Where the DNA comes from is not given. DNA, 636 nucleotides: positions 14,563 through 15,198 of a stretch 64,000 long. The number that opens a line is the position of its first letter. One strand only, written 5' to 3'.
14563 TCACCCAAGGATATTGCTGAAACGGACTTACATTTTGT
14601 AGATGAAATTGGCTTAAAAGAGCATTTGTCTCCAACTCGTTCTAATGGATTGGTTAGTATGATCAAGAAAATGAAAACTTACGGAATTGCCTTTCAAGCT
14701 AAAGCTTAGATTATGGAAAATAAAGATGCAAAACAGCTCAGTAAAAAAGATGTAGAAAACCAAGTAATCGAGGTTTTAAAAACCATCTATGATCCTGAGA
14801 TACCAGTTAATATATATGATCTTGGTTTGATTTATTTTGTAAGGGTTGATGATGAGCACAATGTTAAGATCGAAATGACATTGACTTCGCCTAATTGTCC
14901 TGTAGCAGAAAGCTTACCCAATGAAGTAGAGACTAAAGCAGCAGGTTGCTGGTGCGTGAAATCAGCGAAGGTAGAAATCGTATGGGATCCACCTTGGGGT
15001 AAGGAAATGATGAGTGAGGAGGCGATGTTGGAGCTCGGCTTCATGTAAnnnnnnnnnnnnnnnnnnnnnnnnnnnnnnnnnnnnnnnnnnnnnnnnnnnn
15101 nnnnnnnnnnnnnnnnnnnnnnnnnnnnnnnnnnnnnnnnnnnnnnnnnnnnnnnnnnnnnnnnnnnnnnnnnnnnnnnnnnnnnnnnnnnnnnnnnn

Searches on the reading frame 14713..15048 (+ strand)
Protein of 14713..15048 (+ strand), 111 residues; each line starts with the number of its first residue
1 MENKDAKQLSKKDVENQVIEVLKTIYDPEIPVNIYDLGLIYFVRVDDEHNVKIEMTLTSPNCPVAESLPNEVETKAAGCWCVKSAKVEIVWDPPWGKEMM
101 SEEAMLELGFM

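Call 86: find_encoding_contigs(protein=window:14713-15048:+, flank=8000, max_places=10)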
Protein window:14713-15048:+ (111 aa): 14 contigs read that carry it; 5 places shown.
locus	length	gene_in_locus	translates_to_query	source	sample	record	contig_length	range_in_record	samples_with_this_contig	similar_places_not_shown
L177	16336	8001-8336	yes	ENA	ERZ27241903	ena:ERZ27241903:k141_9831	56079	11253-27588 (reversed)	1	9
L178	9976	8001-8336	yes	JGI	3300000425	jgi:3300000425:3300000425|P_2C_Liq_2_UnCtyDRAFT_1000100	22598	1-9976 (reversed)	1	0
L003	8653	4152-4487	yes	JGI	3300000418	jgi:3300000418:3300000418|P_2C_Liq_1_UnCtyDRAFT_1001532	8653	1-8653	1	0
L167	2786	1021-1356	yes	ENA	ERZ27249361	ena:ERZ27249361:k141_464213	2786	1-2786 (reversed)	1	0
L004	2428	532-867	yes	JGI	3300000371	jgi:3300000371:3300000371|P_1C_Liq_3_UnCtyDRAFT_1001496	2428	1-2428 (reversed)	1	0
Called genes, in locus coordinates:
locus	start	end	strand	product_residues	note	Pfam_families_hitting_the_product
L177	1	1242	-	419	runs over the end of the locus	-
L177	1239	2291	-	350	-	PF00586:AIRS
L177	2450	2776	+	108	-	PF01521:Fe-S_biosyn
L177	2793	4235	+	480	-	PF19295:SufBD_N, PF01458:SUFBD_core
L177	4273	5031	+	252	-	PF02463:SMC_N (faint), PF00005:ABC_tran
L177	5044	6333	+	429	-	PF19295:SufBD_N, PF01458:SUFBD_core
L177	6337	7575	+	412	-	PF00155:Aminotran_1_2, PF00266:Aminotran_5, PF01041:DegT_DnrJ_EryC1 (weak)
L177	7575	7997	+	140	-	PF02657:SufE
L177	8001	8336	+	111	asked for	PF01883:FeS_assembly_P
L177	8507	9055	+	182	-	PF10652:DUF2480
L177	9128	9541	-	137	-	-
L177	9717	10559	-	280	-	PF00924:MS_channel_2nd, PF21082:MS_channel_3rd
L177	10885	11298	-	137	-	-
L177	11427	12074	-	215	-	-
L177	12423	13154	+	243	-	PF03309:Pan_kinase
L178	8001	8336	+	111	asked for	PF01883:FeS_assembly_P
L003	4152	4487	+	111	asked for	PF01883:FeS_assembly_P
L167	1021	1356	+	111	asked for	PF01883:FeS_assembly_P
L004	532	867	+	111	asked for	PF01883:FeS_assembly_P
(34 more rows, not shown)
